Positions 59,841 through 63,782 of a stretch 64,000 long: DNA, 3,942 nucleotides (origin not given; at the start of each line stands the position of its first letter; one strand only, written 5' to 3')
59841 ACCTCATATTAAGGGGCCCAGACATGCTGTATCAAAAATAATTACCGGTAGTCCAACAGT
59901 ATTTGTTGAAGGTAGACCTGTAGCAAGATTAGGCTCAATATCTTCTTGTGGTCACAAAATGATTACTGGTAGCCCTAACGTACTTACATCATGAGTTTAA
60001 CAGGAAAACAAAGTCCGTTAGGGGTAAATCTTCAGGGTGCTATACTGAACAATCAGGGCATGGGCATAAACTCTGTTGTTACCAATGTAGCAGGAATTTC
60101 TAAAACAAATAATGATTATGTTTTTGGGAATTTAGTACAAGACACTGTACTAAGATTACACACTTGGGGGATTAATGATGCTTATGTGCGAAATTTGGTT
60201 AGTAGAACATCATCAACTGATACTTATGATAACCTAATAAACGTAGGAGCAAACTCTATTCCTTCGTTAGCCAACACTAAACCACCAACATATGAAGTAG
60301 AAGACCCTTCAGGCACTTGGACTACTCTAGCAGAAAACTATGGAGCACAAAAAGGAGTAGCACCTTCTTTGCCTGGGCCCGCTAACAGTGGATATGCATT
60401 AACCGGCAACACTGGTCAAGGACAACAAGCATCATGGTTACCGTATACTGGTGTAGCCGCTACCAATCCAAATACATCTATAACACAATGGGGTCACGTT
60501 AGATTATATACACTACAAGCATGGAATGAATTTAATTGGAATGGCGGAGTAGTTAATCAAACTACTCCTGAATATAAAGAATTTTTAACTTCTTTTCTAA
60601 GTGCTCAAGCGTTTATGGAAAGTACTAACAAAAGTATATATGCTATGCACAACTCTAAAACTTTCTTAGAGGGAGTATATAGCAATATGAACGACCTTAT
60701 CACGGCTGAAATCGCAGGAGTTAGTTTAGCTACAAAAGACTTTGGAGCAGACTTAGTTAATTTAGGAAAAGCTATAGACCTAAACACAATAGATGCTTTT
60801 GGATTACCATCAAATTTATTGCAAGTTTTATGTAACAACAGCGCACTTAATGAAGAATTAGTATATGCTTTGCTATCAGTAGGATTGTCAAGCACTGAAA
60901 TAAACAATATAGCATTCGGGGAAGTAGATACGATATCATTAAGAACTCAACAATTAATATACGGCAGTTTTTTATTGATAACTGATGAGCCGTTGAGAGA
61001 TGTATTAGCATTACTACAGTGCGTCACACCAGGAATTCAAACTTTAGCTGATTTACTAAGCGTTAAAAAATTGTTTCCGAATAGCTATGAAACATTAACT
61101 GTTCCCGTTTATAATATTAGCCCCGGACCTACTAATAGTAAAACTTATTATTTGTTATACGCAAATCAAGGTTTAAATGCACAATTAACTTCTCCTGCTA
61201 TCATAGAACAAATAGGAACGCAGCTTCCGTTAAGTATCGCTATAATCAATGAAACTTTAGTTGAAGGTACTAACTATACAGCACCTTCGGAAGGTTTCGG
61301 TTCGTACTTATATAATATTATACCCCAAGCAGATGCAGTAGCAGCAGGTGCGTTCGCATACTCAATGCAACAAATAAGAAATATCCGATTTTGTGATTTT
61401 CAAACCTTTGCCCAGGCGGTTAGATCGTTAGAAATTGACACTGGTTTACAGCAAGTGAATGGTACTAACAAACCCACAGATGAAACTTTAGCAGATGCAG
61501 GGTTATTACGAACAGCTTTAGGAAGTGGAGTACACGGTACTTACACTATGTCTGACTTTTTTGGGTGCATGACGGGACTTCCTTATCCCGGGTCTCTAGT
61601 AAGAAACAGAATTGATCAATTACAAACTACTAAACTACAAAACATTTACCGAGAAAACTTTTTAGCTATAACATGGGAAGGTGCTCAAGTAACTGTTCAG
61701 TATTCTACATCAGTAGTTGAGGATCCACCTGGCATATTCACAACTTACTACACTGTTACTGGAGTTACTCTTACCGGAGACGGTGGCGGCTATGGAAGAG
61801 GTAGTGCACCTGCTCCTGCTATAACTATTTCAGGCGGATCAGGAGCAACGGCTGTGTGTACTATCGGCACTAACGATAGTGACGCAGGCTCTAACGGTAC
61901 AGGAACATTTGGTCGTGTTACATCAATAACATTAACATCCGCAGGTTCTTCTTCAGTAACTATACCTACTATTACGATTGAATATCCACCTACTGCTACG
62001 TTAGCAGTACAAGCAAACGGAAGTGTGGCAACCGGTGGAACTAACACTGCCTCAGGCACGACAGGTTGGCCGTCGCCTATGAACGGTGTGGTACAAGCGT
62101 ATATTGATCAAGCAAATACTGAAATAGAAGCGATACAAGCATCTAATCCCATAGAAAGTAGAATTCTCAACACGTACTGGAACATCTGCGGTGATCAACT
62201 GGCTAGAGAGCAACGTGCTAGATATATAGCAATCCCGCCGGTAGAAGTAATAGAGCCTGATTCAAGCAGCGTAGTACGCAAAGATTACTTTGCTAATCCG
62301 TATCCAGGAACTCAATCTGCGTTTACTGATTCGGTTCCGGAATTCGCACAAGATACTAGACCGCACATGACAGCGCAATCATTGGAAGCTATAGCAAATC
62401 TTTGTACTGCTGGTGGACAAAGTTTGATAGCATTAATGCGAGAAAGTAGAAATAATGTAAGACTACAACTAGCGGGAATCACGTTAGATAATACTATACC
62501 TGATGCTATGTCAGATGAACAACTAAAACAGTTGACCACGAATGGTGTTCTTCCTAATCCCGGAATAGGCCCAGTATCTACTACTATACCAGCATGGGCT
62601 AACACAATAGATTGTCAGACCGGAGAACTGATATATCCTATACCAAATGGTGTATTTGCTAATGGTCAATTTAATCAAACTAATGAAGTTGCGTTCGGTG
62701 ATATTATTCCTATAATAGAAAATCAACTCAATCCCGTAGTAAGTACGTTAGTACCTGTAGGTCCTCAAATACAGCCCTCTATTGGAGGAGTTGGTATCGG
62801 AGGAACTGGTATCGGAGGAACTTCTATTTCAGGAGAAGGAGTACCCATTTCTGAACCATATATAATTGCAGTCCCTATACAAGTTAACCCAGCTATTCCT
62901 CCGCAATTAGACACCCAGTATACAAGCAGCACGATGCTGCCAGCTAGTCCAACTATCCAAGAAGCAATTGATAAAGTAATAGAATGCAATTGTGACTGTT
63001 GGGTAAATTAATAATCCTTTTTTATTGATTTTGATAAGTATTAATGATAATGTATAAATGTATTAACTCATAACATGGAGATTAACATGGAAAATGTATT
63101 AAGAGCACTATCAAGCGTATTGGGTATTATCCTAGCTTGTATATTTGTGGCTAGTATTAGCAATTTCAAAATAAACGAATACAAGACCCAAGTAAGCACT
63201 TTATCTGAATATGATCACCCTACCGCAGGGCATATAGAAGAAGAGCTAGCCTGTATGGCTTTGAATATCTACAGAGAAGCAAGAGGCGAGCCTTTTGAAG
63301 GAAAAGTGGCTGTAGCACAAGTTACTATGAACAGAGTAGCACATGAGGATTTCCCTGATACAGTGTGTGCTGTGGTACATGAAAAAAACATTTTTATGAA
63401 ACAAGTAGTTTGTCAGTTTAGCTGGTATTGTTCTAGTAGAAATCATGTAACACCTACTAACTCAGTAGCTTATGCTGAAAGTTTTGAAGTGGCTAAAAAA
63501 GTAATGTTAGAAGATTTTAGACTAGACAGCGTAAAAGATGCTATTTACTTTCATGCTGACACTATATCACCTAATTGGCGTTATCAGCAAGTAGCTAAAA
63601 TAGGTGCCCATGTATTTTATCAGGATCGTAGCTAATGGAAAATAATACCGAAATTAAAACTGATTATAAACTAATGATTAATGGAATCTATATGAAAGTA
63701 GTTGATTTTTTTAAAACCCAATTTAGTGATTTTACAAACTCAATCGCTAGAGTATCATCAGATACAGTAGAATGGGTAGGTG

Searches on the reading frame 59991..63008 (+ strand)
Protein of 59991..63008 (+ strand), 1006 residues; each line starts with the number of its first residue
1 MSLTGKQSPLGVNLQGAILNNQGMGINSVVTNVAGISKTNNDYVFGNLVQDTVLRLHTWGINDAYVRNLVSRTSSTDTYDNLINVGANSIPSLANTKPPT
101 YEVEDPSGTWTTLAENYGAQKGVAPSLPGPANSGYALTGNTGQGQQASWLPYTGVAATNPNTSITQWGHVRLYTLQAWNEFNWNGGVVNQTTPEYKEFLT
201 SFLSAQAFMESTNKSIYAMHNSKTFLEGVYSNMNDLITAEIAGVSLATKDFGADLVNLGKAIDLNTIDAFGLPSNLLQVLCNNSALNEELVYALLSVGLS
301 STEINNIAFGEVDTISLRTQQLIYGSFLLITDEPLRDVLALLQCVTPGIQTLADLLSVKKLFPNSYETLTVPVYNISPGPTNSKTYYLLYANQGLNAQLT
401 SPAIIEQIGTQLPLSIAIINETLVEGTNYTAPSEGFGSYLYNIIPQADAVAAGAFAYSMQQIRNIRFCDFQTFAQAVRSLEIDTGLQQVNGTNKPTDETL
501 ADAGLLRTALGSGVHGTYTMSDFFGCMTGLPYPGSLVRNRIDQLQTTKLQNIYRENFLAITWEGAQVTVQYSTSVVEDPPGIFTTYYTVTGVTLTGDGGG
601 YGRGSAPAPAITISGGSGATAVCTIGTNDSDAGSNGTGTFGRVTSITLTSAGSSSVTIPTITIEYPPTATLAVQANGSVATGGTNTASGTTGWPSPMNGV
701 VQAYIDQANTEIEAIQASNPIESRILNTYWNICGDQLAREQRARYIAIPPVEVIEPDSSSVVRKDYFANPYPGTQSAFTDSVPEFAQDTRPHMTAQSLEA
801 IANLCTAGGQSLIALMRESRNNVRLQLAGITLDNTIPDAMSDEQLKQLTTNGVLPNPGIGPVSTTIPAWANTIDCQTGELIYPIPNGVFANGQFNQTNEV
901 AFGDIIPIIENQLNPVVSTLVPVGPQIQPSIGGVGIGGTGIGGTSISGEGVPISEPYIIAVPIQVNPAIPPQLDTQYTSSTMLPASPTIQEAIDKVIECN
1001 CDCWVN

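Call 3: search_protein_families(library=pfam, proteins=[window:59991-63008:+], max_evalue=1)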
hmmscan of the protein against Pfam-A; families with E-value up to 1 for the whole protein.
window:59991-63008:+ (1006 aa): 1 family
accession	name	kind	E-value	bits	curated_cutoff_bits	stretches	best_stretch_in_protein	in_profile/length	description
PF20913.2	ObcA_N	-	0.018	15.4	25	1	683-751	11-83/154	Oxalate Biosynthetic Component A, N-terminal domain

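Call 4: search_protein_families(library=phrogs, proteins=[window:59991-63008:+], max_evalue=0.01)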
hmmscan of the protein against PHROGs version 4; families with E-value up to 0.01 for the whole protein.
window:59991-63008:+ (1006 aa): 1 family
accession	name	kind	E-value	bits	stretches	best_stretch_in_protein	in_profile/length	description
phrog_460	-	connector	7.5e-05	22.6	1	577-681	221-297/385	head closure Hc2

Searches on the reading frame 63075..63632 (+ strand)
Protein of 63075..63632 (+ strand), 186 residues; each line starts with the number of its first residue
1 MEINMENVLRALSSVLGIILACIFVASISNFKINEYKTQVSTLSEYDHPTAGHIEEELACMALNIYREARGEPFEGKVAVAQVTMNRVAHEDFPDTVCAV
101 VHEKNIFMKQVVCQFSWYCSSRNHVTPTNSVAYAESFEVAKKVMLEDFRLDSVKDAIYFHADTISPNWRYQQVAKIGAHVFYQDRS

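Call 25: search_protein_families(library=phrogs, proteins=[window:63075-63632:+], max_evalue=0.00001)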
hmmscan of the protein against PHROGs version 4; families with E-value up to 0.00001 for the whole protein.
window:63075-63632:+ (186 aa): 4 families
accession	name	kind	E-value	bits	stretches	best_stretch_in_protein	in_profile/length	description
phrog_938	-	lysis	6.2e-20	70.9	1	41-184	37-172/2185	endolysin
phrog_14642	-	lysis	8.2e-12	46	1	55-107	100-152/215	endolysin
phrog_17417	-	unknown function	2.8e-08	34.8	1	51-108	76-133/192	-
phrog_38339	-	unknown function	7.4e-06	27.1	1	48-146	62-159/193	-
